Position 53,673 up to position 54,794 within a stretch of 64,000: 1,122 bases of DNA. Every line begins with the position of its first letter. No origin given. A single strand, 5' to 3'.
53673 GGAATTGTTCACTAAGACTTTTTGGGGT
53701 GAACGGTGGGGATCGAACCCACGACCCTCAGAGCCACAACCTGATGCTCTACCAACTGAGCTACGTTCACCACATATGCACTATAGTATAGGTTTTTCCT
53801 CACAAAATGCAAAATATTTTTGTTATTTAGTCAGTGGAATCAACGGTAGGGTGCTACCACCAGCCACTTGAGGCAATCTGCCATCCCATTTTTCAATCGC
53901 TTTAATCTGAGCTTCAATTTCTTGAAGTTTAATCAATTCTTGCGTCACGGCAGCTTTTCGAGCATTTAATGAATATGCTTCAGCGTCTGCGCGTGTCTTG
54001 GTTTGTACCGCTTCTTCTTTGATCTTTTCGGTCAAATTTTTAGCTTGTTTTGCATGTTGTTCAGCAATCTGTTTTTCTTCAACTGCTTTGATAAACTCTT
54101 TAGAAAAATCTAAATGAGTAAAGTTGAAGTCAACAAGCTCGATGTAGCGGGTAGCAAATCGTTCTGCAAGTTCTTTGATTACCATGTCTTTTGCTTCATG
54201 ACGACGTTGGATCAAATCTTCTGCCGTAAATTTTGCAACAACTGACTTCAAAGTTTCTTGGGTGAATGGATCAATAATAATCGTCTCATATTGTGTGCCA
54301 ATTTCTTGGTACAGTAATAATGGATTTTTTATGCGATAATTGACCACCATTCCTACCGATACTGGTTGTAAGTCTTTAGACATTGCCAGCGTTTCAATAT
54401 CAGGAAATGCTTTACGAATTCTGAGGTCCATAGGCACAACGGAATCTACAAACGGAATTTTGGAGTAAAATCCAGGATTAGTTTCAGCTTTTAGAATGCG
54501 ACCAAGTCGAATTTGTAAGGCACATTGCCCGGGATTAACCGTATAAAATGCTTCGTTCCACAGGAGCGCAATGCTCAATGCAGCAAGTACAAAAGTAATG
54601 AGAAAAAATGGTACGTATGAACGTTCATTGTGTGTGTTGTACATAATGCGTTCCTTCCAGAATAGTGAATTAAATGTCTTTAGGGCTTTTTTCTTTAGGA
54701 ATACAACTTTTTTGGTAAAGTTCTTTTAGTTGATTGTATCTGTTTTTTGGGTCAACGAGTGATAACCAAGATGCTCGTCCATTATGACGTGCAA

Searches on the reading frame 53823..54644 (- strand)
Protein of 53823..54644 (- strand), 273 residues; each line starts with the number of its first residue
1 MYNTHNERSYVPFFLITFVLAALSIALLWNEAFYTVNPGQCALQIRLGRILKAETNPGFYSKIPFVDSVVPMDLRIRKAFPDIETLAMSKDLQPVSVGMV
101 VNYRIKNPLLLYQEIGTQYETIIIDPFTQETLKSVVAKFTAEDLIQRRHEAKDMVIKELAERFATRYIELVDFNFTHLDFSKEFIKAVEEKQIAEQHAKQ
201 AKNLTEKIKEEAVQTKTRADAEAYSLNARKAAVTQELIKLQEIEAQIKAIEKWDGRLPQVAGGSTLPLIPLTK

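Call 31: find_encoding_contigs(protein=window:53823-54644:-, flank=4000, max_places=6)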
Protein window:53823-54644:- (273 aa): 4 contigs read that carry it; 2 places shown.
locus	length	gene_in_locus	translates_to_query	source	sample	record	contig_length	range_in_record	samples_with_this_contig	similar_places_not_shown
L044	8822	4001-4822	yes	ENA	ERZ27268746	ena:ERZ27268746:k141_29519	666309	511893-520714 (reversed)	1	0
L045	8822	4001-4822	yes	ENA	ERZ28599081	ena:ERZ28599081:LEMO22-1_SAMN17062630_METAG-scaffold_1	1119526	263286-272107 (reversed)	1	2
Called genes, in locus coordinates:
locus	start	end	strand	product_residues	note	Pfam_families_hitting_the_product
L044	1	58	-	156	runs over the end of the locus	PF00293:NUDIX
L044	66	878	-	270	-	-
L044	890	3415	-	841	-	PF00005:ABC_tran (faint), PF02463:SMC_N (faint), PF13191:AAA_16 (faint), PF13555:AAA_29 (faint), PF20703:nSTAND1 (faint), PF13304:AAA_21 (faint), PF17760:UvrA_inter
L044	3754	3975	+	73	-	-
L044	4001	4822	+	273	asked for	PF01145:Band_7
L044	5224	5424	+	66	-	-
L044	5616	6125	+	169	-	-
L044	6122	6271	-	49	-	-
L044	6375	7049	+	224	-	PF00583:Acetyltransf_1, PF13508:Acetyltransf_7, PF13673:Acetyltransf_10 (weak)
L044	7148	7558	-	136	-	-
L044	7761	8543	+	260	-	-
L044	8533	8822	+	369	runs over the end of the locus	PF01098:FTSW_RODA_SPOVE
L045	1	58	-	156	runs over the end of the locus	PF00293:NUDIX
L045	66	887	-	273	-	-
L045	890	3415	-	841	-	PF00005:ABC_tran (faint), PF02463:SMC_N (faint), PF13191:AAA_16 (faint), PF13555:AAA_29 (faint), PF20703:nSTAND1 (faint), PF13304:AAA_21 (faint), PF17760:UvrA_inter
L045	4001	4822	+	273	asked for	PF01145:Band_7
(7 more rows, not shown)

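Call 36: find_related_loci(query=window:53826-54644:-, collection=metagenome_contigs, flank=6000)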
Query window:53826-54644:- (273 aa) in metagenome_contigs; peptide patterns used: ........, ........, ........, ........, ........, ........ (x = any residue, [..] = any of these).
600 stretches matched a pattern (row limit reached: there are more); 450 encode a relative of the query (tblastn E <= 1e-3); the best 80 are kept; 80 distinct loci.
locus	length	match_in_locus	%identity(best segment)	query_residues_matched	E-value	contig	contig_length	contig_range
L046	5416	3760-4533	60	15-273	3e-100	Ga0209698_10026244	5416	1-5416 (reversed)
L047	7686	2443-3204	56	15-271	3e-96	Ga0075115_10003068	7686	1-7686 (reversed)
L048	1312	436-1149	60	33-273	6e-101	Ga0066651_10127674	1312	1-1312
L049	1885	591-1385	54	3-273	1e-97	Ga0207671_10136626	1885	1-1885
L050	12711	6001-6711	62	32-271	1e-91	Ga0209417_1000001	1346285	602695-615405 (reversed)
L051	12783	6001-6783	55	8-271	9e-91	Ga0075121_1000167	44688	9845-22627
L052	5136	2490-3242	57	15-271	2e-90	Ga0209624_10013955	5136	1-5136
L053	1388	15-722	57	33-271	1e-93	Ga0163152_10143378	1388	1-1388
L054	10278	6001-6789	54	2-271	3e-87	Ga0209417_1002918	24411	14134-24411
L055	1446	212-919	59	33-271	3e-91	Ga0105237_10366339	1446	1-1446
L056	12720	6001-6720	53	16-271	5e-82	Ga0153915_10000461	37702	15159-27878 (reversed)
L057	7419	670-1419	51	15-271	7e-80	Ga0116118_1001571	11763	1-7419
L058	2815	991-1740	51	15-271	4e-81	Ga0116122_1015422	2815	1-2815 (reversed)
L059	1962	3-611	62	68-273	2e-82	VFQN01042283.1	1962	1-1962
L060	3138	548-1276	51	15-273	1e-79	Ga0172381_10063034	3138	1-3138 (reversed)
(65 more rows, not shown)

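Call 54: find_homologous_proteins(query=window:53826-54644:-, max_evalue=1e-60)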
Query window:53826-54644:- (273 aa): 228 proteins with E <= 1e-60 among 2769 candidates; the best 120 are listed.
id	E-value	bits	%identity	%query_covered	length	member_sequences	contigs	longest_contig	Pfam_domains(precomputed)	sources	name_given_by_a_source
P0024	8.7e-163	558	93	100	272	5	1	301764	PF01145.32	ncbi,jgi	jgi:regulator of protease activity HflC (stomatin/prohibitin superfamily)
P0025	2.1e-109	383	67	98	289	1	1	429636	PF01145.32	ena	-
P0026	2.5e-109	383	67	98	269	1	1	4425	PF01145.32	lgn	-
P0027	6.4e-109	381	68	97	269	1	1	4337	PF01145.32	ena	-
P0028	1.5e-105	370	65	94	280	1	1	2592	PF01145.32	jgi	jgi:regulator of protease activity HflC (stomatin/prohibitin superfamily)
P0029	1.6e-104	367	67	95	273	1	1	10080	PF01145.32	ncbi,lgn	-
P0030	4.5e-103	362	63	100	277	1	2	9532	PF01145.32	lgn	-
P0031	3.0e-102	359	62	100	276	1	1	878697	PF01145.32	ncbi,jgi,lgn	ncbi:MAG: prohibitin family protein [Candidatus Babeliaceae bacterium]|jgi:regulator of protease act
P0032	2.7e-99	350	63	95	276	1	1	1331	PF01145.32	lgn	-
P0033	7.8e-99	348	63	94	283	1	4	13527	PF01145.32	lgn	-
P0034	1.3e-96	341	63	94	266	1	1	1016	PF01145.32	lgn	-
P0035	1.9e-95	337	63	97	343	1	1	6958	PF01145.32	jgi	jgi:regulator of protease activity HflC (stomatin/prohibitin superfamily)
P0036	1.3e-94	334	63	90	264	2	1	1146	PF01145.32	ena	-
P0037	1.7e-94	334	61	95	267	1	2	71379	PF01145.32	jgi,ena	-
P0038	1.0e-93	332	61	94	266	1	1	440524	PF01145.32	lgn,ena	-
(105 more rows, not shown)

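Call 55: find_encoding_contigs(protein=P0024, flank=6000, max_places=2)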
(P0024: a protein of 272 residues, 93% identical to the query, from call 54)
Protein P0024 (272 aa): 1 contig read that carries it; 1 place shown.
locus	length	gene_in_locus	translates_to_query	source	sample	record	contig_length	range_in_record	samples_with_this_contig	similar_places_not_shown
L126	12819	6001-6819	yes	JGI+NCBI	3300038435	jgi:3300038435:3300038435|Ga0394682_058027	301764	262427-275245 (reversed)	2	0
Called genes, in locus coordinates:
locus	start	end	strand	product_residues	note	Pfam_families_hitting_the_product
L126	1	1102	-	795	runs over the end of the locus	PF01624:MutS_I, PF05188:MutS_II, PF05192:MutS_III, PF05190:MutS_IV, PF00488:MutS_V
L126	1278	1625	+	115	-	-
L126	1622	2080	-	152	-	PF00293:NUDIX, PF14815:NUDIX_4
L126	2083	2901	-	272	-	-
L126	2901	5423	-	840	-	PF00005:ABC_tran (faint), PF02463:SMC_N (faint), PF13191:AAA_16 (faint), PF13476:AAA_23 (faint), PF13555:AAA_29 (faint), PF20703:nSTAND1 (faint), PF13304:AAA_21 (faint), PF17760:UvrA_inter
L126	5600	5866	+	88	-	-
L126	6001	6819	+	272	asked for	PF01145:Band_7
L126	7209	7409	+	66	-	-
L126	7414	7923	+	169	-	-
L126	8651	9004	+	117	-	PF13508:Acetyltransf_7, PF00583:Acetyltransf_1, PF17013:Acetyltransf_15 (weak), PF13673:Acetyltransf_10, PF08445:FR47 (weak)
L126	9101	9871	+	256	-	-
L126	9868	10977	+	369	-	PF01098:FTSW_RODA_SPOVE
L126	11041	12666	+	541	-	PF00089:Trypsin, PF13365:Trypsin_2, PF13180:PDZ_2 (weak), PF00595:PDZ (faint), PF17820:PDZ_6 (faint)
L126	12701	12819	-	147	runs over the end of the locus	-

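Call 56: find_encoding_contigs(protein=P0025, flank=6000, max_places=2)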
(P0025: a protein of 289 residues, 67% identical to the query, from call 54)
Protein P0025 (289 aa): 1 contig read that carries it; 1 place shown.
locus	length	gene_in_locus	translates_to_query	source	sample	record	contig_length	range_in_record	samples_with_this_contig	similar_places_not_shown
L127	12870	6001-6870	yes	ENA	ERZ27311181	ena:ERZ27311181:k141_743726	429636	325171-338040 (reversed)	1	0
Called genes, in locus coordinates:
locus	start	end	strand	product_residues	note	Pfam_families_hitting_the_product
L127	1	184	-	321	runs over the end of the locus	-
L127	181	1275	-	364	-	-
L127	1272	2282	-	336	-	-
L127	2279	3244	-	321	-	-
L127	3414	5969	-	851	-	PF00005:ABC_tran (faint), PF02463:SMC_N (faint), PF13191:AAA_16 (faint), PF13555:AAA_29 (faint), PF20703:nSTAND1 (faint), PF13304:AAA_21 (faint), PF17760:UvrA_inter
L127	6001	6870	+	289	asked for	PF01145:Band_7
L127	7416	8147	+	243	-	PF12796:Ank_2 (weak), PF00023:Ank (faint), PF13606:Ank_3 (faint), PF13637:Ank_4 (weak), PF13857:Ank_5, PF12796:Ank_2 (weak), PF13857:Ank_5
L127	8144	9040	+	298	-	-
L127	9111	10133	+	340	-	PF01098:FTSW_RODA_SPOVE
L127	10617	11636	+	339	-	PF05496:RuvB_N, PF00004:AAA, PF07728:AAA_5 (weak), PF17864:AAA_lid_4, PF05491:WHD_RuvB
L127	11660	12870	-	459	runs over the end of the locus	-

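Call 74: list_cluster_members(proteins=[P0024])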
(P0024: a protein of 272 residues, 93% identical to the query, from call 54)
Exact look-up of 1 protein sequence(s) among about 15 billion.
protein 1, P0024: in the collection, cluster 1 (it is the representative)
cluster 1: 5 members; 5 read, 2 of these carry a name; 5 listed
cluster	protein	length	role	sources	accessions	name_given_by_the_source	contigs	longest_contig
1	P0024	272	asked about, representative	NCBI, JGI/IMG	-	regulator of protease activity HflC (stomatin/prohibitin superfamily)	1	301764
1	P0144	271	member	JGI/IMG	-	regulator of protease activity HflC (stomatin/prohibitin superfamily)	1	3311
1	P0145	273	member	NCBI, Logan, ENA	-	-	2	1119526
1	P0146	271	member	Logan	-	-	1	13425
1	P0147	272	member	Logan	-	-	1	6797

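Call 76: find_encoding_contigs(protein=P0146, flank=5000, max_places=2)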
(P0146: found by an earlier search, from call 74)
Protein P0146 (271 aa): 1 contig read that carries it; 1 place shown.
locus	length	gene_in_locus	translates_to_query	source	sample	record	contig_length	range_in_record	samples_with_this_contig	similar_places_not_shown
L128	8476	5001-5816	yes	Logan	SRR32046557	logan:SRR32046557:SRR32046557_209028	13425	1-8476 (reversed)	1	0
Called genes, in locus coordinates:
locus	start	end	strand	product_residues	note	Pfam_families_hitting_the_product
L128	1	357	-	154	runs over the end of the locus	PF00293:NUDIX, PF14815:NUDIX_4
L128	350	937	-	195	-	-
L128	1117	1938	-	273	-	-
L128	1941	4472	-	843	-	PF00005:ABC_tran (faint), PF02463:SMC_N (faint), PF13191:AAA_16 (faint), PF13555:AAA_29 (faint), PF20703:nSTAND1 (faint), PF13304:AAA_21 (faint), PF17760:UvrA_inter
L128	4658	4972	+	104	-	-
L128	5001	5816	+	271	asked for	PF01145:Band_7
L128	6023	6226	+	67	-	-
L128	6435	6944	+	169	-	-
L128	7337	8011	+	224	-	PF00583:Acetyltransf_1, PF13508:Acetyltransf_7, PF13673:Acetyltransf_10 (weak)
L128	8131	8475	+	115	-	?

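Call 77: find_encoding_contigs(protein=P0147, flank=5000, max_places=2)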
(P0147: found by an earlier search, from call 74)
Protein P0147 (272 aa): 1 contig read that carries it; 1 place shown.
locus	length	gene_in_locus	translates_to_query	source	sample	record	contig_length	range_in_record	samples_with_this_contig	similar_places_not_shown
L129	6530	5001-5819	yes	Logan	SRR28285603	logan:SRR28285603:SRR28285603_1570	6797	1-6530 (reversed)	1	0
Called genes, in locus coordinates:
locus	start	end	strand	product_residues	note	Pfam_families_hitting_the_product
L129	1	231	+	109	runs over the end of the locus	-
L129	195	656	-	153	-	PF00293:NUDIX, PF14815:NUDIX_4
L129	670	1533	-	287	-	-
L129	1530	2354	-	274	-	-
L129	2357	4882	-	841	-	PF00005:ABC_tran (faint), PF02463:SMC_N (faint), PF13191:AAA_16 (faint), PF13555:AAA_29 (faint), PF20703:nSTAND1 (faint), PF17760:UvrA_inter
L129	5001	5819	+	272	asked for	PF01145:Band_7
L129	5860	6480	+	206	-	-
